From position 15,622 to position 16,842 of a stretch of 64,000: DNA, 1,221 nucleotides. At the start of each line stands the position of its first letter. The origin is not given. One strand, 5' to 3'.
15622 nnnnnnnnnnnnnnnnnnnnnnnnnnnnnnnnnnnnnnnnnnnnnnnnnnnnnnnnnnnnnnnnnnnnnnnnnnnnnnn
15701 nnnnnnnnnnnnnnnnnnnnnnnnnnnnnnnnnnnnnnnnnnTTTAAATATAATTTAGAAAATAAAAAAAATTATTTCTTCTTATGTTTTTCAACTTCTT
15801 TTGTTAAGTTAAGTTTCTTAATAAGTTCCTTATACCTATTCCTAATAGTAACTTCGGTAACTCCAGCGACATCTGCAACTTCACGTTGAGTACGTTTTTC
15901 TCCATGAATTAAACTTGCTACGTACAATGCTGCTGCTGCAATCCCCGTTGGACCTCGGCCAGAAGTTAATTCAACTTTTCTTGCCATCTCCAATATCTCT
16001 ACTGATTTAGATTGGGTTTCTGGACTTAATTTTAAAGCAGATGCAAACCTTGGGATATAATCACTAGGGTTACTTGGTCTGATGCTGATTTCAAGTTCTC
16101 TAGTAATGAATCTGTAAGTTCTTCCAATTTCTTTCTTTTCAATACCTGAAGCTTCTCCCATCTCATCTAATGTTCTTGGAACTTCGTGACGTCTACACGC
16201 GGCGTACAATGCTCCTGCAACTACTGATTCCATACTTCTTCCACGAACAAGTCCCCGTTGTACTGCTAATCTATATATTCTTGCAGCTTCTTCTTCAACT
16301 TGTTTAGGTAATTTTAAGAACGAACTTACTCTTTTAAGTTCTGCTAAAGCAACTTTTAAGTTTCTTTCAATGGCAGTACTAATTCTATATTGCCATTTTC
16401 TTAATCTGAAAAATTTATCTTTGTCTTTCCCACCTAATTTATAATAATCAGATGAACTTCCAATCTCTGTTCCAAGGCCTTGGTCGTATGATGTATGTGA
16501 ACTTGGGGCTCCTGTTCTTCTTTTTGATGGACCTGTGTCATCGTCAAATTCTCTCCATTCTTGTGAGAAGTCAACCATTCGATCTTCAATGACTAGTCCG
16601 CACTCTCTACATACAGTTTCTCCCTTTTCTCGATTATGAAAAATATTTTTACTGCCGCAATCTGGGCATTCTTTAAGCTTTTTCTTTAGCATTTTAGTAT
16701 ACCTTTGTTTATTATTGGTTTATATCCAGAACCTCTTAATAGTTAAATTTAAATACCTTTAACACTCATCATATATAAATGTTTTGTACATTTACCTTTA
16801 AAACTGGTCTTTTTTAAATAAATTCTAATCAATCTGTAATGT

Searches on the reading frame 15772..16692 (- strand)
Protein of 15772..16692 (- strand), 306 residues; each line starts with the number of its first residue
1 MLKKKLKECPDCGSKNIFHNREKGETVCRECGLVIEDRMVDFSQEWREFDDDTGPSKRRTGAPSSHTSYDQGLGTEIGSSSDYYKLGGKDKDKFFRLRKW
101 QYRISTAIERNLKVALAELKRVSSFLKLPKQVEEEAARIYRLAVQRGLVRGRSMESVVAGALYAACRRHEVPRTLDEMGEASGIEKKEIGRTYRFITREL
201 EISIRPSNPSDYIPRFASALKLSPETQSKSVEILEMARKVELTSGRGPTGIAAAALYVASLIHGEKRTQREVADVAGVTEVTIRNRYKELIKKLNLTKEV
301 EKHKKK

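Call 61: search_protein_families(library=pfam, proteins=[window:15772-16692:-], max_evalue=0.0001)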
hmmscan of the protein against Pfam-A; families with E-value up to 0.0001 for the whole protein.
window:15772-16692:- (306 aa): 4 families
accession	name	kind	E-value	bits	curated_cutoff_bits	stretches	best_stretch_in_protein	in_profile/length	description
PF00382.24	TFIIB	-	1.9e-49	166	23.6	2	206-293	5-92/92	Transcription factor TFIIB repeat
PF08271.17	Zn_Ribbon_TF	-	2.3e-14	53.1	29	1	9-49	3-43/43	TFIIB zinc-binding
PF04545.22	Sigma70_r4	-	3.7e-05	23.6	24.1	0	261-294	15-48/50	Sigma-70, region 4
PF11781.13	Zn_ribbon_RRN7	-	4.2e-05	23.5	27.1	1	7-36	5-32/32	Zinc-finger of RNA-polymerase I-specific TFIIB, Rrn7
